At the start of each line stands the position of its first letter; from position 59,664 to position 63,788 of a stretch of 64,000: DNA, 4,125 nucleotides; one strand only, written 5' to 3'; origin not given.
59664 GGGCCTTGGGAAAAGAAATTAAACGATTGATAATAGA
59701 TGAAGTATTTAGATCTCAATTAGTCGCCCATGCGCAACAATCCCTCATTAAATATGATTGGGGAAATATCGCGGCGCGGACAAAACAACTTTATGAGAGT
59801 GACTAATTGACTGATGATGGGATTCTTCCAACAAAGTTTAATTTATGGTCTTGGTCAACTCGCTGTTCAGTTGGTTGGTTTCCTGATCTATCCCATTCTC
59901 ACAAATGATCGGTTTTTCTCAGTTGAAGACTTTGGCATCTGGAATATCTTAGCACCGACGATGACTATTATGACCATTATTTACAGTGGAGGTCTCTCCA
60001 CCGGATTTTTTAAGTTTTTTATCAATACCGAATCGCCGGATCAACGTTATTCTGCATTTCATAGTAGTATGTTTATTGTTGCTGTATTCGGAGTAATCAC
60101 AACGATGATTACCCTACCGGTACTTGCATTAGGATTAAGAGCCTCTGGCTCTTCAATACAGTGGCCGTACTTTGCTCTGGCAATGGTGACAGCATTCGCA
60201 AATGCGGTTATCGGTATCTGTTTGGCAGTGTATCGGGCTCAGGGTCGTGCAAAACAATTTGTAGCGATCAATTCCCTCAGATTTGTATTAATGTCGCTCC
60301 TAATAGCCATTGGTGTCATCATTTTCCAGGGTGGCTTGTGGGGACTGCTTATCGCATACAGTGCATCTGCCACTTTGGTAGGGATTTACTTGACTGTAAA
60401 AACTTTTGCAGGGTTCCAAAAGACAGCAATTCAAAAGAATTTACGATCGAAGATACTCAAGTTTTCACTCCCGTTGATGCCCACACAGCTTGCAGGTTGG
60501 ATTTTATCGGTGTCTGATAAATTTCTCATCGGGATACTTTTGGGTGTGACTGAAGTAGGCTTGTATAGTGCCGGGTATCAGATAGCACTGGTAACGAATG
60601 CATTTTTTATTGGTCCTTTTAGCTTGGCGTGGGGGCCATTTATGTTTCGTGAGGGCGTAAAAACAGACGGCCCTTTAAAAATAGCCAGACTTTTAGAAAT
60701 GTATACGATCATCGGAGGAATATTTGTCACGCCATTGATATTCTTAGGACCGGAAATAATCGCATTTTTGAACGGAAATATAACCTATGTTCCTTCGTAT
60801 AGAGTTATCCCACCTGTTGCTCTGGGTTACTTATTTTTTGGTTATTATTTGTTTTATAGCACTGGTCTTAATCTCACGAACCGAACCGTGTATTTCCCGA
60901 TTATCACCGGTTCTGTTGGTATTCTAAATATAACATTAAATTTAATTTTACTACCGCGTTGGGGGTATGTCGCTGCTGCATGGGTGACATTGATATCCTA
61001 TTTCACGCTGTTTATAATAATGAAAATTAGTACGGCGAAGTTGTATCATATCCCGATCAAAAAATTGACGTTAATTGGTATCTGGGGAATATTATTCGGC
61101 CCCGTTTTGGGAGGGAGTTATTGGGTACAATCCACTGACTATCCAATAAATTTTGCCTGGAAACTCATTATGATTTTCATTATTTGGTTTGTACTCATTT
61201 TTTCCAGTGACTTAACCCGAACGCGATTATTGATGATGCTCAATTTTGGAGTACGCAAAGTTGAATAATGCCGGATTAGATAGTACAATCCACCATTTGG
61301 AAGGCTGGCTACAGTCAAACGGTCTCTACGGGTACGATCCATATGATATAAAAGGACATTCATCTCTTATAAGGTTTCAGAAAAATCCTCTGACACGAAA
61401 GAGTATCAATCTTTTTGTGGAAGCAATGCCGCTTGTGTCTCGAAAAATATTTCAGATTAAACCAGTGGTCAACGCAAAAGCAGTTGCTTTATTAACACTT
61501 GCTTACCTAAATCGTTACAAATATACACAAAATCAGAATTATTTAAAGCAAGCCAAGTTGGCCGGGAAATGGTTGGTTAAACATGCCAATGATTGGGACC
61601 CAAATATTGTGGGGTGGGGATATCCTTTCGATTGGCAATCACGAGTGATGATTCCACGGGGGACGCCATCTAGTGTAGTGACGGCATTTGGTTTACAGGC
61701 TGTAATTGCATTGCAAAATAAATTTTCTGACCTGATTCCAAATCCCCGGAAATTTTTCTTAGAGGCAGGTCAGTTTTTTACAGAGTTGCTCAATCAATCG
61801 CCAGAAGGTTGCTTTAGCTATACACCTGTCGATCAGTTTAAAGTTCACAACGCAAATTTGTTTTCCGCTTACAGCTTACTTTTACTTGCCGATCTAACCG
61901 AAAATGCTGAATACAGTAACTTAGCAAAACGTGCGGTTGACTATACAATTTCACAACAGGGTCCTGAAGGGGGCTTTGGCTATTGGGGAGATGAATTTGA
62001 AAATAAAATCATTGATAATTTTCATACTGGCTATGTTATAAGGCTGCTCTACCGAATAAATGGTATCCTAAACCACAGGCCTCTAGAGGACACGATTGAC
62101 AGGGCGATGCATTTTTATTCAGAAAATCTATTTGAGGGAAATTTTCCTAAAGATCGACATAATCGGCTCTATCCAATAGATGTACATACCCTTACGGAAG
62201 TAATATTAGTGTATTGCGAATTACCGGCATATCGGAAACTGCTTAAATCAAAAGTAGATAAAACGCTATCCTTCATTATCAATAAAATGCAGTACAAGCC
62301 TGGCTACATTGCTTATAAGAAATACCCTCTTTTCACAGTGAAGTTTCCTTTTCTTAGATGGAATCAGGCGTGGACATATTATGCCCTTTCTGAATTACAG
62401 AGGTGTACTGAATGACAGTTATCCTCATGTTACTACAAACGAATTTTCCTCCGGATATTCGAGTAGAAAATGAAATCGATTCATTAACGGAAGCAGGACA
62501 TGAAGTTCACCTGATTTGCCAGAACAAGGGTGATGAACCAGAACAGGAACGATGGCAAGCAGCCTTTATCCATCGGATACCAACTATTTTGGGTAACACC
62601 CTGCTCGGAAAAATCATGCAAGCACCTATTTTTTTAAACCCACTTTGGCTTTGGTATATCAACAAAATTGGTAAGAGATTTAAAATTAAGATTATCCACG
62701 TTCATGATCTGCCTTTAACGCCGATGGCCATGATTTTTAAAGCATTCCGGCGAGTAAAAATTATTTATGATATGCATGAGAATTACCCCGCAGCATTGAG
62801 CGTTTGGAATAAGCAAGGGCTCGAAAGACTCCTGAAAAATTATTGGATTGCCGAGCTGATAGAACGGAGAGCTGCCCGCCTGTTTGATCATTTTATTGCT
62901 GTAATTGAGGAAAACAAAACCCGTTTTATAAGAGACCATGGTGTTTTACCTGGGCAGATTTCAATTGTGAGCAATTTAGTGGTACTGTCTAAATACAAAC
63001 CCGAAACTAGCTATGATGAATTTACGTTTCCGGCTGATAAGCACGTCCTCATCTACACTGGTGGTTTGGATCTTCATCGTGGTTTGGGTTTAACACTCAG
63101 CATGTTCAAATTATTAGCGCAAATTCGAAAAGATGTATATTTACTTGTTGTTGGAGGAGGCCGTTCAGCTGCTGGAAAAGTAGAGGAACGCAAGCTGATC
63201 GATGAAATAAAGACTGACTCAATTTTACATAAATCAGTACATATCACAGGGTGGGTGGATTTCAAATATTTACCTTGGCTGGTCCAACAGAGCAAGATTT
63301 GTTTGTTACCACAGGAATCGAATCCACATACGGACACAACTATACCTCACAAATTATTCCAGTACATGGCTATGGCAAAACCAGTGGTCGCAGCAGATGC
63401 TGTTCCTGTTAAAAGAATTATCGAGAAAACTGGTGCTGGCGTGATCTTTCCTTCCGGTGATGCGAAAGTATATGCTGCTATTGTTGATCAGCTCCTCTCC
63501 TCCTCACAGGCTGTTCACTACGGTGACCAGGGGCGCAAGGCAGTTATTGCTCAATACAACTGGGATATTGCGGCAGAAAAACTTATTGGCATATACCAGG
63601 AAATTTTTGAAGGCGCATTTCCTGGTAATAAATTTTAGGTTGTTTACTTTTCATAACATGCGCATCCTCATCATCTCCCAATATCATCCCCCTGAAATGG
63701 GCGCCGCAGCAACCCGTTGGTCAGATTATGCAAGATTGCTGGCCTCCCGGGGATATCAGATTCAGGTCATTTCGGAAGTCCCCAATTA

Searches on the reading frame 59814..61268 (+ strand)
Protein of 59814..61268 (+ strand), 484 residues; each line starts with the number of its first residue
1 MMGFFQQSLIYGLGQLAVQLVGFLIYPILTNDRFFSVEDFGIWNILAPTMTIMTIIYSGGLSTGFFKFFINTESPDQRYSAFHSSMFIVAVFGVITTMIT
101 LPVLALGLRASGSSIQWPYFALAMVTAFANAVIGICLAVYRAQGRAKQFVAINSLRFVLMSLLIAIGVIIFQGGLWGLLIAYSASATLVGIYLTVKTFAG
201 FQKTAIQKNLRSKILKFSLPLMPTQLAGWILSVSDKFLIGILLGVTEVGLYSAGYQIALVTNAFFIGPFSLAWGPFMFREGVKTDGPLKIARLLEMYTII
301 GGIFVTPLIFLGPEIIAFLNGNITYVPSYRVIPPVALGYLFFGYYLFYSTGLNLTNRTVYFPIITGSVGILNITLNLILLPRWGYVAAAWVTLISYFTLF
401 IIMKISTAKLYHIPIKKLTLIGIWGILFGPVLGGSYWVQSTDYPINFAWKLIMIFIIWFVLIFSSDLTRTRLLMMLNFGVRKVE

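Call 71: search_protein_families(library=pfam, proteins=[window:59814-61268:+], max_evalue=0.00001)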
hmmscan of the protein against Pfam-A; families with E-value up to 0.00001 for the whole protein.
window:59814-61268:+ (484 aa): 2 families
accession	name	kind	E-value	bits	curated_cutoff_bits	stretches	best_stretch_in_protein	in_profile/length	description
PF01943.22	Polysacc_synt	-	5.3e-20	72.4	28.2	1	6-279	3-272/274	Polysaccharide biosynthesis protein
PF13440.11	Polysacc_synt_3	-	9e-13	48.5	23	1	33-268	4-231/293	Polysaccharide biosynthesis protein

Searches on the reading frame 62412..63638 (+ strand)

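Call 71: search_protein_families(library=pfam, proteins=[window:62412-63638:+], max_evalue=0.00001)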
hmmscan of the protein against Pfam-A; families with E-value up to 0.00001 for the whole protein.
window:62412-63638:+ (408 aa): 4 families
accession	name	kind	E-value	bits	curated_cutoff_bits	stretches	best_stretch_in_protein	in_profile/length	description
PF13439.12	Glyco_transf_4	-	1.1e-17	65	28.5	1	19-192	9-168/170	Glycosyltransferase Family 4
PF13692.12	Glyco_trans_1_4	-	1.2e-16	61.7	27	1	211-363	2-141/142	Glycosyl transferases group 1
PF00534.26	Glycos_transf_1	-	7e-16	58.7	26.4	1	204-374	9-169/172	Glycosyl transferases group 1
PF13579.12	Glyco_trans_4_4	-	2.2e-14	54.5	29.7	1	18-188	7-157/158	Glycosyl transferase 4-like domain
